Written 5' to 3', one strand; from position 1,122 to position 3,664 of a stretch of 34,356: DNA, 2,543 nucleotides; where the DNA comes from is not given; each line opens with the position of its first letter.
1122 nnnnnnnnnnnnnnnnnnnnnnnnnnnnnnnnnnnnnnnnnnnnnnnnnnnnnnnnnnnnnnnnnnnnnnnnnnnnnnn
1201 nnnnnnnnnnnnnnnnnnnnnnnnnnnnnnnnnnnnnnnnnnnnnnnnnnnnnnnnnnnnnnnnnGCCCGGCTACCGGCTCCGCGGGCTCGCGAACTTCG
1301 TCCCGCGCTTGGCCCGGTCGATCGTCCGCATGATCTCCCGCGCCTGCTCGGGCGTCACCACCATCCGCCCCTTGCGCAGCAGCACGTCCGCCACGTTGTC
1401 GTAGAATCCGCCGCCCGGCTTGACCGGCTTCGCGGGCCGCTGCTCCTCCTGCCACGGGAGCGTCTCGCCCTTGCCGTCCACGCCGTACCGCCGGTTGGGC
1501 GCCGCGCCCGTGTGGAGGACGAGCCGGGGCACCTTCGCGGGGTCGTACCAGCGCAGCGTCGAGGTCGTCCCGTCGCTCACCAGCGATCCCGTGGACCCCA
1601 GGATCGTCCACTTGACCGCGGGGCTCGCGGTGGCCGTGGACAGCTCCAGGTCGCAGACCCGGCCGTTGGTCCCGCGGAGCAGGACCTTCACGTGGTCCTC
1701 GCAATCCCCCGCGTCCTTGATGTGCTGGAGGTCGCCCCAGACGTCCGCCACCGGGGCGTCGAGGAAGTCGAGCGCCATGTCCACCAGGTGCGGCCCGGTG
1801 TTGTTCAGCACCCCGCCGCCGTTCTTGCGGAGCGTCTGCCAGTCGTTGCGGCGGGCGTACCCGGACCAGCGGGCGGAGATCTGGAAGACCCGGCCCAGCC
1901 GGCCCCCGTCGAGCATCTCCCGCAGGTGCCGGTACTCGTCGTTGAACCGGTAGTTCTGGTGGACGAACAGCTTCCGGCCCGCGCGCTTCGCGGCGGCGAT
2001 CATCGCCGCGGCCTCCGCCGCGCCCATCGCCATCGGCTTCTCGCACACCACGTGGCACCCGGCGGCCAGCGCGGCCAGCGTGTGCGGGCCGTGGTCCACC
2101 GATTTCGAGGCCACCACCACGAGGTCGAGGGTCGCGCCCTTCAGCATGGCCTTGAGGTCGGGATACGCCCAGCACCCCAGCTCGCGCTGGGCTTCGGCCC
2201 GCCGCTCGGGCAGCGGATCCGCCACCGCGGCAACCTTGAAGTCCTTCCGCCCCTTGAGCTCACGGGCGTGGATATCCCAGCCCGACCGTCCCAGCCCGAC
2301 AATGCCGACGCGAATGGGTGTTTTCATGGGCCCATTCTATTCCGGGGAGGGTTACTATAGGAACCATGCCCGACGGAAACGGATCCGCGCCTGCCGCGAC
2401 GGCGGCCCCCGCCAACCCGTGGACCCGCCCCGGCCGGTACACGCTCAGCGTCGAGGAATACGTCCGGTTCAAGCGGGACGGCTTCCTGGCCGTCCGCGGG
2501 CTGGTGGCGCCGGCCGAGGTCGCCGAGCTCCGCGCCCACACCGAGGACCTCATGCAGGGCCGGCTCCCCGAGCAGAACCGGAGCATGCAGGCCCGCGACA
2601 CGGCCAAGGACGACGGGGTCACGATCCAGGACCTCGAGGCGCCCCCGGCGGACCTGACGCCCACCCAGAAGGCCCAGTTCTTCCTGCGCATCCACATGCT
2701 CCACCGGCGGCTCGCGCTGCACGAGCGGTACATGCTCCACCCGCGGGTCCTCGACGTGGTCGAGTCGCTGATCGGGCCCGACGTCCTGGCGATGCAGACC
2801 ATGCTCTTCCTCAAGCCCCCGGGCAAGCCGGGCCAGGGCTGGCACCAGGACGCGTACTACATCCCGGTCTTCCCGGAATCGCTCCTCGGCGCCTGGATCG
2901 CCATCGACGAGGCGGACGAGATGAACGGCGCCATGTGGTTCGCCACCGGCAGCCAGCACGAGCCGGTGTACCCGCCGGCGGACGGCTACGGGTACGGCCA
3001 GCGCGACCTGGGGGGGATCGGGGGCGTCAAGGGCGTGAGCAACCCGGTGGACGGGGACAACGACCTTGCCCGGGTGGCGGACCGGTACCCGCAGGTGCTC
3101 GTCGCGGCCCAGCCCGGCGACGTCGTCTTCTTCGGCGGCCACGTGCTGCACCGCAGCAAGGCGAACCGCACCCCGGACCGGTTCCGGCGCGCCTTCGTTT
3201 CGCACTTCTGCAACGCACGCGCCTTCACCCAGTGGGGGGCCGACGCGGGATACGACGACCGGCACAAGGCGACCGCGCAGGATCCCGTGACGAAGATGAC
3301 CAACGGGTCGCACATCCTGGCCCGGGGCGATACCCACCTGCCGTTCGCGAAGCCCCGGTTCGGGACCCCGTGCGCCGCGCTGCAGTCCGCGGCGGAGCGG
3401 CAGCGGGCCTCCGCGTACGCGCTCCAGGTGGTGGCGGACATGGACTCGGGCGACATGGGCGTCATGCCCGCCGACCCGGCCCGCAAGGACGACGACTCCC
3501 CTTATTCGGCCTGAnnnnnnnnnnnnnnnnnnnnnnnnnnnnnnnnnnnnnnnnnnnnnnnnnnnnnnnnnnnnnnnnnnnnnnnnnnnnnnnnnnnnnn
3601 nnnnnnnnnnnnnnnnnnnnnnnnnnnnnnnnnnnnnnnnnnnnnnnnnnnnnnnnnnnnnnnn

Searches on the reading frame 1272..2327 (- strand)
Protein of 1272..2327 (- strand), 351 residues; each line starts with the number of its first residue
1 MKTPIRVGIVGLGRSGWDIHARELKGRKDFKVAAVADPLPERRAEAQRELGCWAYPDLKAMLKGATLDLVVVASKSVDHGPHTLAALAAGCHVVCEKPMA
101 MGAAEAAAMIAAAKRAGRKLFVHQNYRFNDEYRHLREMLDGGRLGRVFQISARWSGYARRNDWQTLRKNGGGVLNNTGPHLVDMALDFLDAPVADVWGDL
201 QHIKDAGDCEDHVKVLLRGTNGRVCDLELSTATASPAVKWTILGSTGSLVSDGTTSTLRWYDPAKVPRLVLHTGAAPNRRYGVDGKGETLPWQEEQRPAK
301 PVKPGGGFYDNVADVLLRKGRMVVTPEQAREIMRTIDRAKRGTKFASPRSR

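Call 12: search_protein_families(library=ncbifam, proteins=[window:1272-2327:-], max_evalue=0.001)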
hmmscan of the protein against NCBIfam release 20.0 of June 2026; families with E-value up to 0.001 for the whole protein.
window:1272-2327:- (351 aa): 9 families
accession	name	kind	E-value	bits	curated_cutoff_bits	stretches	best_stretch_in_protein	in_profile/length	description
TIGR04380.1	myo_inos_iolG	equivalog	6.3e-31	107.5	355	1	5-255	2-256/330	inositol 2-dehydrogenase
NF008607.0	PRK11579.1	subfamily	4.4e-30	104.8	330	1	1-339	1-333/346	oxidoreductase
NF040723.1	UDP-GlcNAcDh_Arch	equivalog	2.5e-25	89.6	450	1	5-264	1-250/302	UDP-N-acetylglucosamine 3-dehydrogenase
NF052479.1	LevoglcsnDh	equivalog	1.1e-15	57.3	650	1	39-197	45-209/386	levoglucosan dehydrogenase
NF052679.1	InsChiInosDhIolG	equivalog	5e-15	55.4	540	1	5-152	3-153/343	bifunctional inositol 2-dehydrogenase/D-chiro-inositol 1-dehydrogenase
NF007574.0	PRK10206.1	equivalog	1e-13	51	352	1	7-250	5-246/345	oxidoreductase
NF041392.1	XylDh_Gfo6_Halo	equivalog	7.9e-08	31.5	350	1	64-153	80-169/350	D-xylose 1-dehydrogenase Gfo6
NF058563.1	BT_2159_fam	equivalog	4.7e-06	25.9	650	1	5-148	1-144/350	disaccharide 3-dehydrogenase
NF058561.1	BT_2158_fam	equivalog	0.00026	19.7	750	1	55-152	83-182/487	glycoside 3-dehydrogenase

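Call 33: search_protein_families(library=pfam, proteins=[window:1272-2327:-], max_evalue=0.001)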
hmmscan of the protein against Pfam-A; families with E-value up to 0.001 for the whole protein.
window:1272-2327:- (351 aa): 3 families
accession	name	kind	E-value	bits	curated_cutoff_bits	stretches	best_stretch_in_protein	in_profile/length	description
PF01408.29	GFO_IDH_MocA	-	8.5e-26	91.4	24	1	5-123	1-119/120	Oxidoreductase family, NAD-binding Rossmann fold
PF22725.1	GFO_IDH_MocA_C3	-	5.9e-24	84.9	27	1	132-250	1-124/124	GFO/IDH/MocA C-terminal domain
PF02894.22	GFO_IDH_MocA_C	-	4.8e-13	49.9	22.9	1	136-340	1-207/218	Oxidoreductase family, C-terminal alpha/beta domain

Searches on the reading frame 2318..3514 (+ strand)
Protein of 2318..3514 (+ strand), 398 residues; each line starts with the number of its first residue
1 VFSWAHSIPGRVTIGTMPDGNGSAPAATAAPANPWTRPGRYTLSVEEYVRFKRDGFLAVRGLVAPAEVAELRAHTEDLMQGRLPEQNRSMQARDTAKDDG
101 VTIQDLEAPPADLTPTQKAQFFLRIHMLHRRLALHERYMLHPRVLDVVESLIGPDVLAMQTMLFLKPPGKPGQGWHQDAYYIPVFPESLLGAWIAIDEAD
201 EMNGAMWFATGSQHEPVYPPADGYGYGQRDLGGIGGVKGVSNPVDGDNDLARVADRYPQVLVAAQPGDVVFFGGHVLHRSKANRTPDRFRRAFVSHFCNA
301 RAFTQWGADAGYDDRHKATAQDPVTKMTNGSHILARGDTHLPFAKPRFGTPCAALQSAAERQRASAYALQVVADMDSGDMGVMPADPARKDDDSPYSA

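Call 5: search_protein_families(library=pfam, proteins=[window:2318-3514:+], max_evalue=0.01)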
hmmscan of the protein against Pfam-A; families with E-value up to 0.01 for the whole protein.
window:2318-3514:+ (398 aa): 1 family
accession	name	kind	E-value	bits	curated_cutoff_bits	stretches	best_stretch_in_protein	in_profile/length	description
PF05721.19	PhyH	-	9.2e-38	131.1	22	1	51-292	1-213/213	Phytanoyl-CoA dioxygenase (PhyH)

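Call 12: search_protein_families(library=ncbifam, proteins=[window:2318-3514:+], max_evalue=0.001)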
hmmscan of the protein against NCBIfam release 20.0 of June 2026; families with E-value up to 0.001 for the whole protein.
window:2318-3514:+ (398 aa): 3 families
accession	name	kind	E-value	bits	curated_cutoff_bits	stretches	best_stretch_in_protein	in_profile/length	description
TIGR01762.1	chlorin-enz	subfamily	5.7e-14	52.1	226.3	1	41-300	1-249/288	chlorinating enzyme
NF052437.1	MPhHdxlPhnYGIM8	equivalog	1.2e-08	34.7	500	1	42-212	4-152/260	methylphosphonate hydroxylase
TIGR02408.1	ectoine_ThpD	equivalog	1.8e-07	30.8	336.5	0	124-288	75-239/277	ectoine hydroxylase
